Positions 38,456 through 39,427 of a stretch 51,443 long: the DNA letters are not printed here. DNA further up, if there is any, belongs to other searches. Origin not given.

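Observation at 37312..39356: Divergent sigma54-driven operon (FlgP/LPP20-like lipoprotein + 4x Ig-like repeat protein) inserted between flgE and motA: candidate new flagellar accessory structure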

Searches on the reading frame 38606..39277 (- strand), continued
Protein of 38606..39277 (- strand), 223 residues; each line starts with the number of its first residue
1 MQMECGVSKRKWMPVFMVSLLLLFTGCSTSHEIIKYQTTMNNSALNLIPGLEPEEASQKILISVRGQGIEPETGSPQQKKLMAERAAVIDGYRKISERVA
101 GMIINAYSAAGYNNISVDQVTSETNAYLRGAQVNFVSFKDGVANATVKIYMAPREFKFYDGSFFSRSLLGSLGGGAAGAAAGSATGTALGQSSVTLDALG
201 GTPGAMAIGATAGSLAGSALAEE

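Call 21: find_related_loci(query=A1, collection=genome_contigs, flank=10000)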
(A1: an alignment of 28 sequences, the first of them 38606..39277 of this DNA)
Query A1 (223 aa) in genome_contigs; peptide patterns used: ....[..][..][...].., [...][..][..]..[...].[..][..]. (x = any residue, [..] = any of these).
182 stretches matched a pattern; 58 encode a relative of the query (tblastn E <= 1e-3); 57 distinct loci.
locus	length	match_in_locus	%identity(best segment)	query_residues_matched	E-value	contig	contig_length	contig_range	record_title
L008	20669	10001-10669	96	1-223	2e-144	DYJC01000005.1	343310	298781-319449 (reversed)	MAG TPA_asm: Desulfosudis oleivorans isolate FI88_44_71 Afr_mines_FI88_16_length_343310_cov_32_906387, whole genome shot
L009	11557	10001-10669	96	1-223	9e-143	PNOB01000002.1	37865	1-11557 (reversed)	MAG: Desulfobacterium sp. isolate SW.3.97 SW_1000529_37865, whole genome shotgun sequence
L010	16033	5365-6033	93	1-223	3e-124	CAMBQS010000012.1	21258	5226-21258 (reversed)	MAG: Desulfocicer vacuolatum DSM 3385 isolate MiH-14oct19-180 genome assembly, contig: MiH-14oct19-C4906, whole genome s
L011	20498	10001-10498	84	1-166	5e-93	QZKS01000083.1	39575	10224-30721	MAG: Desulfobacteraceae bacterium isolate SURF_7 Ga0104751_1001456, whole genome shotgun sequence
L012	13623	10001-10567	67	15-202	3e-70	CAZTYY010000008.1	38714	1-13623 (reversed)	MAG TPA_asm: uncultured Desulfobacterales bacterium isolate binchicken_co86_189 genome assembly, contig: NODE_107_length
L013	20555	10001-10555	65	17-199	3e-68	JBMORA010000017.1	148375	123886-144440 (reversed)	MAG: Thermodesulfobacteriota bacterium isolate Betzabe_MAG168 MAG168_17, whole genome shotgun sequence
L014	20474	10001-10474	55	11-165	4e-54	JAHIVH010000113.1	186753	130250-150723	MAG: Proteobacteria bacterium isolate MM_PC_MetaG.mb.70 MM_PC_MetaG.mb.70_k141_1722659, whole genome shotgun sequence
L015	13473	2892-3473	44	3-197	5e-53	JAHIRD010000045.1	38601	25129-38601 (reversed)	MAG: Proteobacteria bacterium isolate MM_PC_MetaG.mb.113 MM_PC_MetaG.mb.113_k141_452996, whole genome shotgun sequence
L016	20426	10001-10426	53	15-160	4e-51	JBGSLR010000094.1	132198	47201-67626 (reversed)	MAG: Desulfobacterales bacterium isolate JTS-AC21 k141_637322, whole genome shotgun sequence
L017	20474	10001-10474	52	15-172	1e-50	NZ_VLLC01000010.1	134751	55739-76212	Desulfobotulus alkaliphilus strain ASO4-4 LZ24DRAFT_scaffold00010.10, whole genome shotgun sequence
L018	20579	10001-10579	62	8-199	2e-67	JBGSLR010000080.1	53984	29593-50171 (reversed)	MAG: Desulfobacterales bacterium isolate JTS-AC21 k141_4049671, whole genome shotgun sequence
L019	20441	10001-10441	56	26-172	2e-50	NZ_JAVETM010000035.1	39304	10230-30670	MAG: Desulfobotulus sp. isolate BF1_93 scaffold_1674_c1_biofilm_2017, whole genome shotgun sequence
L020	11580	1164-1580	54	13-159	2e-49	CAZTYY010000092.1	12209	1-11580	MAG TPA_asm: uncultured Desulfobacterales bacterium isolate binchicken_co86_189 genome assembly, contig: NODE_1764_lengt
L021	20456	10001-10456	49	10-160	6e-48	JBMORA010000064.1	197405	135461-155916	MAG: Thermodesulfobacteriota bacterium isolate Betzabe_MAG168 MAG168_64, whole genome shotgun sequence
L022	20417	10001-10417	50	21-160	2e-47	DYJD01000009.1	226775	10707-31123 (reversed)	MAG TPA_asm: Desulfosudis oleivorans isolate FI88_2_51_70 Afr_mines_FI88_43_length_226775_cov_29_997327, whole genome sh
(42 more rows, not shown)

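Call 36: find_homologous_proteins(query=A1, max_evalue=0.001)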
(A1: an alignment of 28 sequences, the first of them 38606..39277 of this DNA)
Query A1 (28 sequences) (223 aa, profile of the alignment): 246 proteins with E <= 0.001 among 8000 candidates; the best 120 are listed.
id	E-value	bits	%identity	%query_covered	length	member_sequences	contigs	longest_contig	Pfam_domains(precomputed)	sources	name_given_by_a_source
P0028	3.8e-97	342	48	93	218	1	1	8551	-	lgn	-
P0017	2.0e-95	336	65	87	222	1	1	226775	-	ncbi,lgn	-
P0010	6.8e-95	334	66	87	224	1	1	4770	-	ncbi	-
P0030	1.7e-94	333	55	86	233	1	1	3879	-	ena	-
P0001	1.9e-94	333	96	100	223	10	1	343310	-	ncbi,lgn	-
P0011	2.0e-94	333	65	87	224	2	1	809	-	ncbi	-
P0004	2.4e-94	333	86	100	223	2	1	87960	-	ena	-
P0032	3.9e-94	332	55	70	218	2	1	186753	-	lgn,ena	-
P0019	1.6e-93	330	65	91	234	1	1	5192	-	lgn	-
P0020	3.1e-93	329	65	83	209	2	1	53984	-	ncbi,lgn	-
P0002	7.1e-93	328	93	100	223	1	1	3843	-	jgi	jgi:hypothetical protein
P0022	2.1e-92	326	65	82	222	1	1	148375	-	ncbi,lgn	ncbi:MAG: hypothetical protein ACOZF0_07905 [Thermodesulfobacteriota bacterium]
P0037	4.1e-92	325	52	73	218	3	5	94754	-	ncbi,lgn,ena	-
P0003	5.2e-92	325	90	100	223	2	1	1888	-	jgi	jgi:hypothetical protein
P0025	5.5e-92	325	60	91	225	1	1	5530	-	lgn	-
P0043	1.5e-90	320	52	73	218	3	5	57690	-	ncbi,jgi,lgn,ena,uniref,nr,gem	ncbi:hypothetical protein [Desulfobotulus sp.]|jgi:hypothetical protein|uniref:hypothetical protein 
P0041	2.5e-86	306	51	78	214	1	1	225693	-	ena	-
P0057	2.3e-67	244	51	68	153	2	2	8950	-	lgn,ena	-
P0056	7.8e-66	239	54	61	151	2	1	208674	-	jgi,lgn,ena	-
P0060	1.3e-64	235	47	63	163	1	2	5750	-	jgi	jgi:hypothetical protein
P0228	1.1e-53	200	43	74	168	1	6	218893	-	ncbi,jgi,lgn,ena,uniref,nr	ncbi:hypothetical protein [Desulfobotulus sp.]|jgi:hypothetical protein|uniref:hypothetical protein 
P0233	4.4e-47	178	43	65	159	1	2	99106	PF02169.22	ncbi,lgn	-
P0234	2.9e-30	123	39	25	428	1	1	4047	PF02169.22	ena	-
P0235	3.5e-29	120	34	45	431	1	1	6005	PF02169.22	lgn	-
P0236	1.0e-28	118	35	41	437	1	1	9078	PF02169.22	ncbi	-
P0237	2.9e-26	110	33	40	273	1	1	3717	PF02169.22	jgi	jgi:hypothetical protein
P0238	2.9e-25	107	33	61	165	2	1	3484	PF02169.22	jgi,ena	-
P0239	5.4e-25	106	36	24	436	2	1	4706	PF02169.22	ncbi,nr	ncbi:MAG: hypothetical protein K8R91_04640, partial [Phycisphaerae bacterium]|nr:hypothetical protei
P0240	1.1e-24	105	34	45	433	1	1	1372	PF02169.22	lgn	-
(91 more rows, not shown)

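Call 37: search_protein_families(library=pfam, proteins=[L001:12039-15056:+, L006:11790-15149:+, L003:12070-14802:+, L007:10736-11245:+, L003:10689-11066:+, L003:11066-12061:+, L007:9585-9977:-], max_evalue=0.01)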
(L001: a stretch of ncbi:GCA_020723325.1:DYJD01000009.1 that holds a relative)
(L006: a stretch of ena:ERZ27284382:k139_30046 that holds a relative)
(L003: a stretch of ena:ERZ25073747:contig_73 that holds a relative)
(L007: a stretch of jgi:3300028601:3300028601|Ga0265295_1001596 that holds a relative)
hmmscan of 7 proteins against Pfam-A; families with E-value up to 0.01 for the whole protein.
L001:12039-15056:+ (1005 aa): 19 families
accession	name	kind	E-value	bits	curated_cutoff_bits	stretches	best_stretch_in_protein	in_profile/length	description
PF22352.2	K319L-like_PKD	-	1.3e-48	163.3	27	5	745-830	1-84/84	K319L-like, PKD domain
PF18911.6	PKD_4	-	5.3e-27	94.1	27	4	479-556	9-84/85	PKD domain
PF17957.7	Big_7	-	5e-16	59.5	24.1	2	562-632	1-69/70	Bacterial Ig domain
PF17963.7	Big_9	-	3.6e-15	57.1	23.6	2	468-556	1-89/89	Bacterial Ig domain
PF00801.26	PKD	-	2e-12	47.3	23.5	0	578-644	14-74/80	PKD domain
PF09136.16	Glucodextran_B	-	2.5e-09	37.4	27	0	107-193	1-81/83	Glucodextranase, domain B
PF14347.11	DUF4399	-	1.9e-08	35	28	0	614-652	48-89/91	Domain of unknown function (DUF4399)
PF07495.19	Y_Y_Y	-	6.8e-08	32.7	26.6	0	249-285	27-63/65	Y_Y_Y domain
PF00028.23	Cadherin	-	1.1e-07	32.6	28.8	0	440-466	10-35/93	Cadherin domain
PF20578.4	aBig_2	-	1.2e-07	31.8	27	0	596-653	33-88/89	Atrophied bacterial Ig domain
PF19116.6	DUF5801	-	1.3e-07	32.4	27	1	164-191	109-136/137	Domain of unknown function (DUF5801)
PF20377.3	DUF6672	-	4.4e-07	30.2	24.3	0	165-205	75-116/152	Family of unknown function (DUF6672)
PF05345.18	He_PIG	-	4.8e-07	30.6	24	0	622-652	66-96/96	Putative Ig domain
PF06832.18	BiPBP_C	-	7.6e-06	26.2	26.8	0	153-189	52-88/90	Penicillin-Binding Protein C-terminus Family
PF16403.11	Bact_surface_Ig-like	-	2.3e-05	24.8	27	0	163-193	41-71/71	Bacterial surface protein, Ig-like domain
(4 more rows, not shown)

L006:11790-15149:+ (1119 aa): 11 families
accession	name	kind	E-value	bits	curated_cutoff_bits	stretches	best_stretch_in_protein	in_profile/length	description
PF22352.2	K319L-like_PKD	-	2.1e-15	56.9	27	2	131-192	18-84/84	K319L-like, PKD domain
PF00801.26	PKD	-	1.1e-12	48.2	23.5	2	117-186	9-75/80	PKD domain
PF17957.7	Big_7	-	1.8e-10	41.7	24.1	1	380-432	1-48/70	Bacterial Ig domain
PF13750.12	Big_3_3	-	4.3e-07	30.2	27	0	433-490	6-62/157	Bacterial Ig-like domain (group 3)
PF18911.6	PKD_4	-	6.5e-06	26.6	27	0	103-192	1-85/85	PKD domain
PF14347.11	DUF4399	-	2.9e-05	24.8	28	0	164-192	57-90/91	Domain of unknown function (DUF4399)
PF21226.3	MalQ_N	-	6.9e-05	23.6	24.1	0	242-285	51-90/91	MalQ N-terminal beta sandwich domain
PF25788.1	Ig_Rha78A_N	-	0.00048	20.8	27.4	1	896-924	75-103/105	Rha78A-like, N-terminal immunoglobulin domain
PF17963.7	Big_9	-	0.00082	20.7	23.6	0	103-191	1-89/89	Bacterial Ig domain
PF00028.23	Cadherin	-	0.00085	20.1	28.8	0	150-193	49-91/93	Cadherin domain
PF08308.17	PEGA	-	0.0063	16.8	20.8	0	150-195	17-60/71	PEGA domain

L003:12070-14802:+ (910 aa): 14 families
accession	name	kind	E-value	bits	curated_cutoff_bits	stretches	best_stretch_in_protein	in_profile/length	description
PF22352.2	K319L-like_PKD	-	4.7e-24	84.6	27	2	658-743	6-84/84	K319L-like, PKD domain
PF17957.7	Big_7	-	1.2e-20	74.4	24.1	3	293-323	1-30/70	Bacterial Ig domain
PF00801.26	PKD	-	2.8e-17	62.9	23.5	1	302-374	7-76/80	PKD domain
PF18911.6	PKD_4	-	1.3e-16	60.8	27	1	290-378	1-84/85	PKD domain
PF09136.16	Glucodextran_B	-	6.1e-07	29.7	27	0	386-469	3-79/83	Glucodextranase, domain B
PF17963.7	Big_9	-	1.6e-06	29.3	23.6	0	473-564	1-89/89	Bacterial Ig domain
PF18981.6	InlK_D3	-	2.3e-05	24.8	25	0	259-288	46-75/75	Internalin K domain (D3/D4)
PF06832.18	BiPBP_C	-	3.1e-05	24.2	26.8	0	239-280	46-87/90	Penicillin-Binding Protein C-terminus Family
PF14347.11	DUF4399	-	0.0001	23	28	0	259-289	57-89/91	Domain of unknown function (DUF4399)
PF24421.1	Ig_J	-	0.00019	21.9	29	0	158-186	62-90/104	Tip attachment protein J, Ig-like domain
PF07495.19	Y_Y_Y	-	0.00053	20.3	26.6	0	162-196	27-64/65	Y_Y_Y domain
PF19077.6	Big_13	-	0.0008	20.3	27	0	221-288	30-100/102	Bacterial Ig-like domain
PF13629.12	T2SS-T3SS_pil_N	-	0.0027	17.8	23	0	577-631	7-60/72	Pilus formation protein N terminal region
PF16403.11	Bact_surface_Ig-like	-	0.0038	17.7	27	0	256-279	40-63/71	Bacterial surface protein, Ig-like domain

L007:10736-11245:+ (169 aa): 0 families

L003:10689-11066:+ (125 aa): 0 families

L003:11066-12061:+ (331 aa): 3 families
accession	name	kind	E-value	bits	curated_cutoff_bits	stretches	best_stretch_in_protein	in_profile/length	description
PF02369.22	Big_1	-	0.00023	21.6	34.9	0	70-103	21-62/93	Bacterial Ig-like domain (group 1)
PF17957.7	Big_7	-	0.00044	21.3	24.1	0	49-95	1-43/70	Bacterial Ig domain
PF17963.7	Big_9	-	0.001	20.3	23.6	0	54-136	12-89/89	Bacterial Ig domain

L007:9585-9977:- (130 aa): 0 families

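Call 50: predict_structure(alignment_id=A3)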
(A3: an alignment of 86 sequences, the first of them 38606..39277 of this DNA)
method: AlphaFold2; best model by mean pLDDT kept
length: 223 residues; sequences in the alignment: 86
mean_pLDDT: 74.7   pTM: 0.48
mean pLDDT of the five models: 74.7, 70.9, 69.9, 66.2, 66.1
residues with pLDDT >= 90: 52; 70-90: 92; 50-70: 56; < 50: 23
segments of 3 or more residues with pLDDT < 50: 1-5, 28-43
pLDDT, mean of each block of 10 residues (from residue 1): 45 74 60 46 56 71 93 93 95 94 86 85 88 88 92 60 63 74 70 68 76 74 57
secondary structure, 60 per line:
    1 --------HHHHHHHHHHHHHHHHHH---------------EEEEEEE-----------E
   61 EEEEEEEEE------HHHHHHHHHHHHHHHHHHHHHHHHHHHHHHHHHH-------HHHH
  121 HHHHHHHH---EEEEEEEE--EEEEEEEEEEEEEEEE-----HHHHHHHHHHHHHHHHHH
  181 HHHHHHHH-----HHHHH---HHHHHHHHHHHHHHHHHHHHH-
elements in order: H9-26 E42-48 E60-69 H76-109 H117-128 E132-139 E142-157 H163-188 H194-198 H202-222

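Call 53: fold_search(model_id=the predicted structure, library=pdb)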
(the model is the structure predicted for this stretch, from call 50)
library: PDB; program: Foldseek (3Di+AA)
matches with E <= 10: 541; with E <= 0.001: 1
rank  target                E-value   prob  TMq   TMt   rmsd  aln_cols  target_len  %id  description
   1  9hmf_A                8.6e-04  1.00  0.29  0.59   5.0       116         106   16  Periplasmic scaffold of the Campylobacter jejuni flagellar motor (alpha carbon trace) (released 2024-12-25)
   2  5ok8_A                2.1e-02  1.00  0.30  0.54   3.8        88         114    4  Crystal structure of protein Lpp20 (HP1456) from Helicobacter pylori (released 2017-12-06)
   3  5ok8_B                6.3e-02  1.00  0.30  0.56   3.2        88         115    4  Crystal structure of protein Lpp20 (HP1456) from Helicobacter pylori (released 2017-12-06)
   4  3w1e                  7.5e-02  0.92  0.22  0.15   6.4       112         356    7  Structure of FlgT, a flagellar basal body component protein (released 2013-04-03)
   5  1vr4_B                8.4e-02  0.44  0.19  0.35   8.2       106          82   18  Crystal Structure of MCSG TArget APC22750 from Bacillus cereus (released 2005-02-08)
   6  2wcr_A                1.6e-01  0.87  0.25  0.35   4.5        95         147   10  Crystal Structure of Tip-Alpha N34 (HP0596) from Helicobacter pylori at pH8 (released 2009-05-12)
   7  4kzs                  1.9e-01  0.60  0.21  0.19   6.3        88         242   18  Crystal structure of the secreted protein HP1454 from the human pathogen Helicobacter pylori (released 2014-06-04)
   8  1vr4_C                2.1e-01  0.44  0.21  0.38   7.8       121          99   16  Crystal Structure of MCSG TArget APC22750 from Bacillus cereus (released 2005-02-08)
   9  1vr4_A                3.3e-01  0.20  0.19  0.31   8.5       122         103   17  Crystal Structure of MCSG TArget APC22750 from Bacillus cereus (released 2005-02-08)
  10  7kq5                  3.8e-01  0.10  0.15  0.13  34.4       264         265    6  Cryo-EM structure of a thermostable encapsulin from T. maritima (released 2021-04-28)
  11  9a7y_A                4.2e-01  0.08  0.15  0.10  14.0       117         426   15  Integrative model of YMFF-YMFH by crosslinking MS and deep learning (released 2024-09-18)
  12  3nfd_E                5.1e-01  0.07  0.12  0.17  11.7       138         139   14  Chronobacterium ammoniagenes ACPS-CoA complex (released 2011-01-05)
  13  7lii                  5.1e-01  0.07  0.13  0.11  35.6       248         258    9  Thermotoga maritima Encapsulin Nanocompartment Pore Mutant S7D (released 2022-02-09)
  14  3go9                  5.4e-01  0.14  0.16  0.10  16.2       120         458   14  Predicted insulinase family protease from Yersinia pestis (released 2009-04-07)
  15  3ne9_C                5.7e-01  0.28  0.20  0.31   8.7       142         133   11  Chronobacterium ammoiniagenes apo-ACPS structure (released 2010-08-25)
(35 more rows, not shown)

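Call 67: search_protein_representatives(alignment_id=A1)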
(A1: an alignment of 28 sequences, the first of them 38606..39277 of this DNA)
Query: 28 sequences, 216 profile positions. Proteins with E-value up to 0.001 (for the whole library): 1198; up to 1e-10: 314; up to 1e-30: 24. The best 150 are listed.
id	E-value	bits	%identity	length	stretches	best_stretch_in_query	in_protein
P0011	6.3e-95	332.8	-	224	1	6-214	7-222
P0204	4.1e-81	287.6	-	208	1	16-212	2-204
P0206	3.3e-75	268.3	-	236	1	12-185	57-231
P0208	2.6e-66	239.2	-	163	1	8-159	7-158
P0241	1.8e-63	230.0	-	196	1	21-211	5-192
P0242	9.9e-54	198.1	-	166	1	14-157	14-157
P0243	1.2e-52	194.6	-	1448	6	60-149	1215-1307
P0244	1.5e-49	184.4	-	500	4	60-145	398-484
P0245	1.3e-41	158.5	-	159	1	9-158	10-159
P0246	2.9e-40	154.1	-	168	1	20-166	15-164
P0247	6.4e-39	149.7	-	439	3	60-148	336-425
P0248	1.4e-37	145.3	-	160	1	11-158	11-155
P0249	9.3e-37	142.6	-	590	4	61-146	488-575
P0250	4.4e-36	140.4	-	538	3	57-146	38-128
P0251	6.4e-36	139.9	-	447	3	47-148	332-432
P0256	1.6e-33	132.1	-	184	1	59-154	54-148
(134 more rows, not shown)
